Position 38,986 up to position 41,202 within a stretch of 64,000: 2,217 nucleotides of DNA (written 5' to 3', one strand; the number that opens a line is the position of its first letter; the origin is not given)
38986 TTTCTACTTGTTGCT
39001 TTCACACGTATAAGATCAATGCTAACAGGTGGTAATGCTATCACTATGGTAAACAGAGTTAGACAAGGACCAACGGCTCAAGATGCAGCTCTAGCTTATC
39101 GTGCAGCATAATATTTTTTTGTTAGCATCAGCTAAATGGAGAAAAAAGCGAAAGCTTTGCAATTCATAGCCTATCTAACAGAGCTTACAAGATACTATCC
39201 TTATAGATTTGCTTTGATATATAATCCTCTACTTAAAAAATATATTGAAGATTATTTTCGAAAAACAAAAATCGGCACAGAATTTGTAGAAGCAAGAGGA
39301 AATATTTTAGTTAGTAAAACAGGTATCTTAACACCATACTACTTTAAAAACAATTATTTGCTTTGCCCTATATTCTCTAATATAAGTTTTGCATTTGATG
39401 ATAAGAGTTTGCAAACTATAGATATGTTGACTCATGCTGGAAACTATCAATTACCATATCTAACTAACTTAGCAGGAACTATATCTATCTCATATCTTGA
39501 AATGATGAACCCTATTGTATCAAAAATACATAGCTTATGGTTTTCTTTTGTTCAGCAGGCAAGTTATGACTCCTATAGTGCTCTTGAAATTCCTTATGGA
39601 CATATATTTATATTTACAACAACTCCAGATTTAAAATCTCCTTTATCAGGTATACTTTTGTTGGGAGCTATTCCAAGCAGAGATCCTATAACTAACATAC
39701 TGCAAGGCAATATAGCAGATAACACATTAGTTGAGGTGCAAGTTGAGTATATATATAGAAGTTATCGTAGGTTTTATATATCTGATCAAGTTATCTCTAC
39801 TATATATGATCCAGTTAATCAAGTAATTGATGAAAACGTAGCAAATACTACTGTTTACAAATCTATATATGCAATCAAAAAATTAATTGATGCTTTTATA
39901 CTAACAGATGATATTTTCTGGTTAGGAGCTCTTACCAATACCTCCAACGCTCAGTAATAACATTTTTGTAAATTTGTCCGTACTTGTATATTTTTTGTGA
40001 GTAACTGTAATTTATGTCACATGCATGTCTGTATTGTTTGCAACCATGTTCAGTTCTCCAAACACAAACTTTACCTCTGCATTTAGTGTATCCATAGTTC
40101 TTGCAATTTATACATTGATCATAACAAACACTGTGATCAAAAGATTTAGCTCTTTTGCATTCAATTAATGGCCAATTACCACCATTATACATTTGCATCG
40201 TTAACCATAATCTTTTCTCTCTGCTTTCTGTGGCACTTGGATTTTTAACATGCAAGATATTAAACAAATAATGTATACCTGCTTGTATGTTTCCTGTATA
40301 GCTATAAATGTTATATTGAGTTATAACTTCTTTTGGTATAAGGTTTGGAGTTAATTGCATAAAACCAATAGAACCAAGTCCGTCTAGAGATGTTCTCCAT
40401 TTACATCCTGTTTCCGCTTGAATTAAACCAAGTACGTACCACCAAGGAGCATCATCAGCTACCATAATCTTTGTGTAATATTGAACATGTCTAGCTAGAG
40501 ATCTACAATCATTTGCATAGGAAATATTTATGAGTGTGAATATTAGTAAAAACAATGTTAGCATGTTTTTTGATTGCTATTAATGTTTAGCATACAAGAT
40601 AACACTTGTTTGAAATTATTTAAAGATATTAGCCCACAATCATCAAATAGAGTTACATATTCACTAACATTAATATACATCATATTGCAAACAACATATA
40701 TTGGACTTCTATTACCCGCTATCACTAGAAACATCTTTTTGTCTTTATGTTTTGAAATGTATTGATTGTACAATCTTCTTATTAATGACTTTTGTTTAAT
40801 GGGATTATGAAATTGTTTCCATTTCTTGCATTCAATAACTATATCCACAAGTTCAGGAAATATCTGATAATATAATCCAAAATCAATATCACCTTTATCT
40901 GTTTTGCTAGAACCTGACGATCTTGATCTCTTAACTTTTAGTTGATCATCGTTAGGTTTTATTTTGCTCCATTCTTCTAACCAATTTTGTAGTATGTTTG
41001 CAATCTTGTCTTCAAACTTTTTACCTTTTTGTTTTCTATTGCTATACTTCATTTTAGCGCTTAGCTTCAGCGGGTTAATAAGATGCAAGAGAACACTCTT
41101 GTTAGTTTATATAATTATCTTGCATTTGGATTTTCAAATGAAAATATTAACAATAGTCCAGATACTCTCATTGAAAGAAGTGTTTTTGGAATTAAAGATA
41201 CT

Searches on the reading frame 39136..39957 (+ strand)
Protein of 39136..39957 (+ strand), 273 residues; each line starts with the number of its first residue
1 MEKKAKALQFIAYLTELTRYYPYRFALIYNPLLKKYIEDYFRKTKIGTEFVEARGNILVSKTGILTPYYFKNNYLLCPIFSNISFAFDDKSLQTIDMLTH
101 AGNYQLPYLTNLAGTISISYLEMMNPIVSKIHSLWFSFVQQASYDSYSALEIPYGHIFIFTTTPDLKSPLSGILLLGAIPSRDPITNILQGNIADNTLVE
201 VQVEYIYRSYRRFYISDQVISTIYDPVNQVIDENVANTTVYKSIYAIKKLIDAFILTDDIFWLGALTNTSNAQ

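Call 71: search_protein_families(library=pfam, proteins=[window:39136-39957:+], max_evalue=0.01)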
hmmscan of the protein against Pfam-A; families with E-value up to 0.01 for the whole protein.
window:39136-39957:+ (273 aa): 0 families

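Call 92: search_solved_structures(query=A5, max_evalue=1)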
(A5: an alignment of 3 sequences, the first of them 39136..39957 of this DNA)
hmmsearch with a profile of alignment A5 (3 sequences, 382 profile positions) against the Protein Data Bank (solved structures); distinct sequences matched with E-value up to 1: 2.
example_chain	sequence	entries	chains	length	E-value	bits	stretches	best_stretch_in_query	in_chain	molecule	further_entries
5ch8_A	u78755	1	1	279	0.36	13.2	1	86-193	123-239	Mono- and diacylglycerol lipase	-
1tia_A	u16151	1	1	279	0.37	13.1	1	86-193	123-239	LIPASE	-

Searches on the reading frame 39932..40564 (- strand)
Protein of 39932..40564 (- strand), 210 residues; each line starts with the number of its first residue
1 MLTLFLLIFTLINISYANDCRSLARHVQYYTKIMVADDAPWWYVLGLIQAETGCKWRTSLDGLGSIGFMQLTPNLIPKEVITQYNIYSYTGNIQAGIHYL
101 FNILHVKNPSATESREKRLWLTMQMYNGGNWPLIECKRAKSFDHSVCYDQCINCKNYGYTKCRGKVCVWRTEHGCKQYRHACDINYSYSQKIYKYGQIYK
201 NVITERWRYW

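Call 71: search_protein_families(library=pfam, proteins=[window:39932-40564:-], max_evalue=0.01)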
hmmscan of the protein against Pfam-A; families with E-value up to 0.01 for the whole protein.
window:39932-40564:- (210 aa): 1 family
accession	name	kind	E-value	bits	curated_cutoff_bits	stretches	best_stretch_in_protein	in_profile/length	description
PF01464.25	SLT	-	0.0013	18.7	21.3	1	39-136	12-104/117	Transglycosylase SLT domain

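Call 73: search_solved_structures(query=window:39932-40564:-, max_evalue=1)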
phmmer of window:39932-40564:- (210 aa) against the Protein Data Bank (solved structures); distinct sequences matched with E-value up to 1: 1.
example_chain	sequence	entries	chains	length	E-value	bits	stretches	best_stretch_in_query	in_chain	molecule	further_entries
5t5h_t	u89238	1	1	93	0.92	12.2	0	93-156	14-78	60S ribosomal protein L44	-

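Call 74: search_protein_families(library=ncbifam, proteins=[window:39932-40564:-], max_evalue=0.01)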
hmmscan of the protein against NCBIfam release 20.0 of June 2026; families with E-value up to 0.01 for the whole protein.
window:39932-40564:- (210 aa): 0 families

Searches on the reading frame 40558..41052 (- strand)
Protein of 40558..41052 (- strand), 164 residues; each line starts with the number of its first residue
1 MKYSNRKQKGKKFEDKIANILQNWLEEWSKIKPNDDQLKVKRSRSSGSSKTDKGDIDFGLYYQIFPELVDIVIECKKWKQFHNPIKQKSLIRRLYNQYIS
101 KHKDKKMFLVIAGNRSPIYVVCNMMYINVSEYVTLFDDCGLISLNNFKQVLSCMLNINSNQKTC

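Call 71: search_protein_families(library=pfam, proteins=[window:40558-41052:-], max_evalue=0.01)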
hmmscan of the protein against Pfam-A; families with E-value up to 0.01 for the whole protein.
window:40558-41052:- (164 aa): 1 family
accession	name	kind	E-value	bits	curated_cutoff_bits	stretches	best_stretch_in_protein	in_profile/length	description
PF24608.2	PDDEXK_15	-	2.5e-09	37.7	27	1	5-127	1-119/164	Phage putative PDDEXK endonuclease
